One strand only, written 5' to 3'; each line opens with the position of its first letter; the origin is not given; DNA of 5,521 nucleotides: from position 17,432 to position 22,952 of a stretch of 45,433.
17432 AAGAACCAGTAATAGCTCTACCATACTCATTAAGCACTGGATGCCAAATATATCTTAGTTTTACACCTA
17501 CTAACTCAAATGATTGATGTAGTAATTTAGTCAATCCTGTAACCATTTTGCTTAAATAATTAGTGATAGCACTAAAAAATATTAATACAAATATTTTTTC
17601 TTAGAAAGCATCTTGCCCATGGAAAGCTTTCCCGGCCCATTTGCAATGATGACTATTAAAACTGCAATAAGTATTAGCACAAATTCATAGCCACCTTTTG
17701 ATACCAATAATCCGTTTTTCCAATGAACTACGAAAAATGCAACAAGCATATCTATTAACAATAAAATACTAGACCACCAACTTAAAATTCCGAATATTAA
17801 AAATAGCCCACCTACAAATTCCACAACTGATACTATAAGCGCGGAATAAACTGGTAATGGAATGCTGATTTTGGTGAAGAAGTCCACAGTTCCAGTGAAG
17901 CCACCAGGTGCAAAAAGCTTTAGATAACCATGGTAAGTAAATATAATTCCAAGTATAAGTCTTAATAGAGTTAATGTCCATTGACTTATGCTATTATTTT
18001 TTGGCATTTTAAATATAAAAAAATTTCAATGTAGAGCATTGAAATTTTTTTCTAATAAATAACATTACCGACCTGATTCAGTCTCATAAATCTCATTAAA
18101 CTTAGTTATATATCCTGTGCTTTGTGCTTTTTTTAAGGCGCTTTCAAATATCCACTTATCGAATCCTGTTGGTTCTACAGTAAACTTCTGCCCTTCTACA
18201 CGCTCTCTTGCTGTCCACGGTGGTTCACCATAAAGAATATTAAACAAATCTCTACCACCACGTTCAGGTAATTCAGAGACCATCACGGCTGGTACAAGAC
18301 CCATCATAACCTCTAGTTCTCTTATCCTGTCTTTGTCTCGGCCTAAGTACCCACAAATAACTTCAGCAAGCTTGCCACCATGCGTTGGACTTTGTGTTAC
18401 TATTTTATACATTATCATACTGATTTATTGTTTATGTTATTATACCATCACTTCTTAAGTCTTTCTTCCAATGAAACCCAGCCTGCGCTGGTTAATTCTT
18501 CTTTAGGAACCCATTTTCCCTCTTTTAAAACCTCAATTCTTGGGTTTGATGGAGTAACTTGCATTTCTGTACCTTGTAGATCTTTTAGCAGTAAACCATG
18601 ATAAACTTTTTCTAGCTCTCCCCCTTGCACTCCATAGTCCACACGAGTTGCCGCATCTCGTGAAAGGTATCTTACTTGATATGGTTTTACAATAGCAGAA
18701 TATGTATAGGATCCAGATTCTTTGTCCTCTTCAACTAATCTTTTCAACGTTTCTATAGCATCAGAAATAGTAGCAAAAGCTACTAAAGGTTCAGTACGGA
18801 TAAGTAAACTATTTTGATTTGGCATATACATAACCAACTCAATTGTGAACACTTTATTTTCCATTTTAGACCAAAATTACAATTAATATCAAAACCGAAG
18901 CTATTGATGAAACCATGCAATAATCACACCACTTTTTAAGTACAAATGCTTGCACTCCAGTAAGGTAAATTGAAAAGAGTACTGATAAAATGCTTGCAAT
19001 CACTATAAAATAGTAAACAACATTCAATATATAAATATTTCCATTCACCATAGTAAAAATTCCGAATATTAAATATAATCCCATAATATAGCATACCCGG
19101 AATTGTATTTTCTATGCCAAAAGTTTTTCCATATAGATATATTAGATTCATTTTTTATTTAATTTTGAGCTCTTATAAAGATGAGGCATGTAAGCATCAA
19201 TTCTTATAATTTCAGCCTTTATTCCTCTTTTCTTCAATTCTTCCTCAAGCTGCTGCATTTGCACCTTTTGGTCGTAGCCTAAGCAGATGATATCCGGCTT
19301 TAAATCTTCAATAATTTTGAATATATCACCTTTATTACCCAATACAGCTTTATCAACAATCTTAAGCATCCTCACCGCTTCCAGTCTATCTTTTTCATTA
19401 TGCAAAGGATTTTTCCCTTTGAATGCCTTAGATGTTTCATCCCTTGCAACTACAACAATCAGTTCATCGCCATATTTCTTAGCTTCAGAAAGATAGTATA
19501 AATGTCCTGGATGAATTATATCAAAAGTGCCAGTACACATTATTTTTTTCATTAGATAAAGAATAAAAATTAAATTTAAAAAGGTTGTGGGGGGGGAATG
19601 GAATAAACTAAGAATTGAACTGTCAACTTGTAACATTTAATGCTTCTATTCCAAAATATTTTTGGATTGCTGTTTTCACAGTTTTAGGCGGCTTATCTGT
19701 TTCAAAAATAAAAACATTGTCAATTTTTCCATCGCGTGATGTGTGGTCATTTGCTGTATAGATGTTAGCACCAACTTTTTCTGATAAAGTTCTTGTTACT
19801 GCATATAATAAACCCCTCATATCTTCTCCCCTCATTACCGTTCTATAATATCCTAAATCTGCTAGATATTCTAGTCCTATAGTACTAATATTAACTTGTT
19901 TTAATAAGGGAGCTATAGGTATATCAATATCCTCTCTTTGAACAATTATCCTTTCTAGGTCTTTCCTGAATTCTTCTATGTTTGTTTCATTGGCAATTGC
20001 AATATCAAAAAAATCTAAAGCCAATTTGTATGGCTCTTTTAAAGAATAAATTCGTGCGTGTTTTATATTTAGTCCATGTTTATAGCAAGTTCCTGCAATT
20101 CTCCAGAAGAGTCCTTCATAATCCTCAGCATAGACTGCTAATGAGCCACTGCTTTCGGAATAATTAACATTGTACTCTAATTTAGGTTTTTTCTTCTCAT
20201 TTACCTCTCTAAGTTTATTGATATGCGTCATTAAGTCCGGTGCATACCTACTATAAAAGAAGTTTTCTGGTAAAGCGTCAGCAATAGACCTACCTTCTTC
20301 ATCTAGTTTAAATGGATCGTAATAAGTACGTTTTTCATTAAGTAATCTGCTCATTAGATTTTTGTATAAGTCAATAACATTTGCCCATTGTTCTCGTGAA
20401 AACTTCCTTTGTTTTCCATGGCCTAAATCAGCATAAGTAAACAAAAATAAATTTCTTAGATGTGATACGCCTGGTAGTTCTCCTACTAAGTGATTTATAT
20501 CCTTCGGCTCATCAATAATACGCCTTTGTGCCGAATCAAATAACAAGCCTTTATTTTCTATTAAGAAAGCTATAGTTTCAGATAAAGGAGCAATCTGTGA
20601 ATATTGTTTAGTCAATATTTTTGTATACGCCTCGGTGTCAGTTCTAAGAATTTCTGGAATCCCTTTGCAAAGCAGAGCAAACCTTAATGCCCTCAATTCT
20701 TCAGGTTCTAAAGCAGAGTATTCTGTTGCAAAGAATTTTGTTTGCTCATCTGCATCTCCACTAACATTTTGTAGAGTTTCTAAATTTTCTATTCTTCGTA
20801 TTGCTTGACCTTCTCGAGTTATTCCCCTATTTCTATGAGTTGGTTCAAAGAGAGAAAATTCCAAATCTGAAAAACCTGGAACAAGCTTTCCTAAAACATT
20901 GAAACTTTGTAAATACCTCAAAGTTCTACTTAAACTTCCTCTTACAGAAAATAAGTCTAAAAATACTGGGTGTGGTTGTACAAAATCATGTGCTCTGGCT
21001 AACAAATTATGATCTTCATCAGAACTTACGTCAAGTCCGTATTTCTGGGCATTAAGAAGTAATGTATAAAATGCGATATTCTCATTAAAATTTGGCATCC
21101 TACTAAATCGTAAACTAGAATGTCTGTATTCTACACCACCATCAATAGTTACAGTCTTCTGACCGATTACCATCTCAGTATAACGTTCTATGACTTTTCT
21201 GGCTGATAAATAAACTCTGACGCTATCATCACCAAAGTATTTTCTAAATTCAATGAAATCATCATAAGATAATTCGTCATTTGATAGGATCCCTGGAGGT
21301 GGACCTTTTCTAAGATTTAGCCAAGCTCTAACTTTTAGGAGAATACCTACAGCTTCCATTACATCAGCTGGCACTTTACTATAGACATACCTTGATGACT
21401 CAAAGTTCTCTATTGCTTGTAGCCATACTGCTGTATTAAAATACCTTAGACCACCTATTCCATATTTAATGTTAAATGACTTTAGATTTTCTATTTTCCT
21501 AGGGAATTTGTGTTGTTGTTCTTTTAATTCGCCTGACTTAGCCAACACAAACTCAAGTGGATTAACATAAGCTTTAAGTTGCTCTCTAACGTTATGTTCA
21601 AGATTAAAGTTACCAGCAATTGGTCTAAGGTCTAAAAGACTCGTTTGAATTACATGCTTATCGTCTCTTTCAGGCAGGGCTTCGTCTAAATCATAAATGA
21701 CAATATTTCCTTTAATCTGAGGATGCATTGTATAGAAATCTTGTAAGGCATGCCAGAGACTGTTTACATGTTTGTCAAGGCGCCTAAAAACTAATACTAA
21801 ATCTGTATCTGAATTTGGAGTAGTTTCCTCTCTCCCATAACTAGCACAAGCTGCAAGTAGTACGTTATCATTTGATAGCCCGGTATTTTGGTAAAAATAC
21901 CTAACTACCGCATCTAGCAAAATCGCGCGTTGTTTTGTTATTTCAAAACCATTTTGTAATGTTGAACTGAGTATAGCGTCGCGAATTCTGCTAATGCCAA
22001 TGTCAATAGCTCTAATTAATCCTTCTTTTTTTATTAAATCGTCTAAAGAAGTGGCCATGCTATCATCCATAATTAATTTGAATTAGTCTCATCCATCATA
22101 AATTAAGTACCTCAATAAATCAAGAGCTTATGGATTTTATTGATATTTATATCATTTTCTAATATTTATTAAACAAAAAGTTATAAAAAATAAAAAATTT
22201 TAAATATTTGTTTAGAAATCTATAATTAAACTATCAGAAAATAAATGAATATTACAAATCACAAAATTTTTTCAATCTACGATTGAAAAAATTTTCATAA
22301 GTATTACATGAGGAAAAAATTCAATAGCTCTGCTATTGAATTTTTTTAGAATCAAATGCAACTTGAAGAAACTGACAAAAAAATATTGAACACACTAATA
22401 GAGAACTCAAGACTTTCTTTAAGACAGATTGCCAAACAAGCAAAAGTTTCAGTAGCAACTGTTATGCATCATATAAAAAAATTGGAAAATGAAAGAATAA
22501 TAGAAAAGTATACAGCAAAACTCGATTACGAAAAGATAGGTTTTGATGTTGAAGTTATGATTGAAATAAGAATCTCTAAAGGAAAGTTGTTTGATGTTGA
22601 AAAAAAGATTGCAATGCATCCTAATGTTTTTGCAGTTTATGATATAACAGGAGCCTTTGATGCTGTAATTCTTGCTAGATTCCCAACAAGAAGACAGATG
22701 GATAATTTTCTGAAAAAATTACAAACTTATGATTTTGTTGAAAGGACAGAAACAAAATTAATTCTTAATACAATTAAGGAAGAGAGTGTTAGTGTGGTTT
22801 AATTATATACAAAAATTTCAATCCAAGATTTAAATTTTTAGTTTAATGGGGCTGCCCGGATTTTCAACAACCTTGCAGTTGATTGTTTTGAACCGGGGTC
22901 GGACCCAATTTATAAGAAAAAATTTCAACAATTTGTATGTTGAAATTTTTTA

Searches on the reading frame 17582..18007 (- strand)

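Call 8: search_protein_families(library=pfam, proteins=[window:17582-18007:-])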
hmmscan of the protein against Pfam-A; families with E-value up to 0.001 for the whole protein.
window:17582-18007:- (141 aa): 3 families
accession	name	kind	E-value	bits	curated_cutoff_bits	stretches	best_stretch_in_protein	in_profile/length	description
PF07681.17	DoxX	-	1.3e-20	74.3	23.6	1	12-96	2-85/85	DoxX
PF07291.16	MauE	-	8.5e-07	29.8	27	1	9-94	2-86/128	Methylamine utilisation protein MauE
PF04173.18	DoxD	-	0.00046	20.6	22.7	1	53-137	65-147/167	TQO small subunit DoxD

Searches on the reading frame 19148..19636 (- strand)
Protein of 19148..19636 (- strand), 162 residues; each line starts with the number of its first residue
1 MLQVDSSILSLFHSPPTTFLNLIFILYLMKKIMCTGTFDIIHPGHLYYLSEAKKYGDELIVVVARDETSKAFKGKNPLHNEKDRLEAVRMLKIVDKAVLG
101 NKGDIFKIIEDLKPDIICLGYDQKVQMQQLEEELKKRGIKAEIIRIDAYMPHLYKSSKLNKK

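Call 8: search_protein_families(library=pfam, proteins=[window:19148-19636:-])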
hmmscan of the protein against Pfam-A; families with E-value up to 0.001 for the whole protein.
window:19148-19636:- (162 aa): 1 family
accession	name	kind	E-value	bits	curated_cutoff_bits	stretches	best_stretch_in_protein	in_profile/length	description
PF01467.32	CTP_transf_like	-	2.4e-21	76.8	21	1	33-157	1-128/133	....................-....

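Call 47: search_protein_families(library=ncbifam, proteins=[window:19148-19636:-], max_evalue=0.00001)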
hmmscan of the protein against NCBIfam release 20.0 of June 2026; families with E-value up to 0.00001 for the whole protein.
window:19148-19636:- (162 aa): 6 families
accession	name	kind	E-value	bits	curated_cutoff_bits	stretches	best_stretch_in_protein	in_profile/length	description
TIGR02199.1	rfaE_dom_II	equivalog_domain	1.8e-22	79.7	181.5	1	32-146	14-129/144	D-glycero-beta-D-manno-heptose 1-phosphate adenylyltransferase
NF008454.0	PRK11316.1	equivalog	2.6e-19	69.2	521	1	32-146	343-458/475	bifunctional D-glycero-beta-D-manno-heptose-7-phosphate kinase/D-glycero-beta-D-manno-heptose 1-phosphate adenylyltransferase HldE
TIGR00125.1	cyt_tran_rel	domain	3.6e-19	68.7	27.7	1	32-96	2-64/65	adenylyltransferase/cytidyltransferase family protein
TIGR01518.1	g3p_cytidyltrns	equivalog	5.4e-12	45.9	165.4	1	32-135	1-104/125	glycerol-3-phosphate cytidylyltransferase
NF001985.0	PRK00777.1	subfamily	8.8e-09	35.6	104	1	29-89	4-63/157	pantetheine-phosphate adenylyltransferase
NF045965.1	RibF_rel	equivalog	5.4e-06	26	200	1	29-95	12-85/279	FAD synthase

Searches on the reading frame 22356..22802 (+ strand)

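Call 8: search_protein_families(library=pfam, proteins=[window:22356-22802:+])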
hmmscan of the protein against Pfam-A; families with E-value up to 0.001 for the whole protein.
window:22356-22802:+ (148 aa): 10 families
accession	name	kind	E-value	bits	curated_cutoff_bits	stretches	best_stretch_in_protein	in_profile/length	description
PF13412.12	HTH_24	-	2.8e-14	52.8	21.9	1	3-50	1-48/48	Winged helix-turn-helix DNA-binding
PF01037.27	AsnC_trans_reg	-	1.6e-12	47.6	25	1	69-139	1-73/73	Lrp/AsnC ligand binding domain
PF13404.12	HTH_AsnC-type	-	2.6e-09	37.2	27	1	5-44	3-42/42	AsnC-type helix-turn-helix domain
PF01022.26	HTH_5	-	1.8e-08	34.5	22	1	9-51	6-47/47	Bacterial regulatory protein, arsR family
PF01047.28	MarR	-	2.8e-05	24.3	24.6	1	5-52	3-50/59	MarR family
PF08279.18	HTH_11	-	4.1e-05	23.8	25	1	8-46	3-42/55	HTH domain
PF01978.25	TrmB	-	6.7e-05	23.1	25.6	0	3-51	6-54/68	Sugar-specific transcriptional regulator TrmB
PF12840.13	HTH_20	-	0.0002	21.7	27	1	9-44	8-43/51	Helix-turn-helix domain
PF22979.2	HTH_69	-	0.00028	21.2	27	0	20-52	27-59/69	Winged helix-turn-helix domain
PF25212.1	HVO_A0114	-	0.00029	21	27.6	1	4-52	21-69/84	HVO_A0114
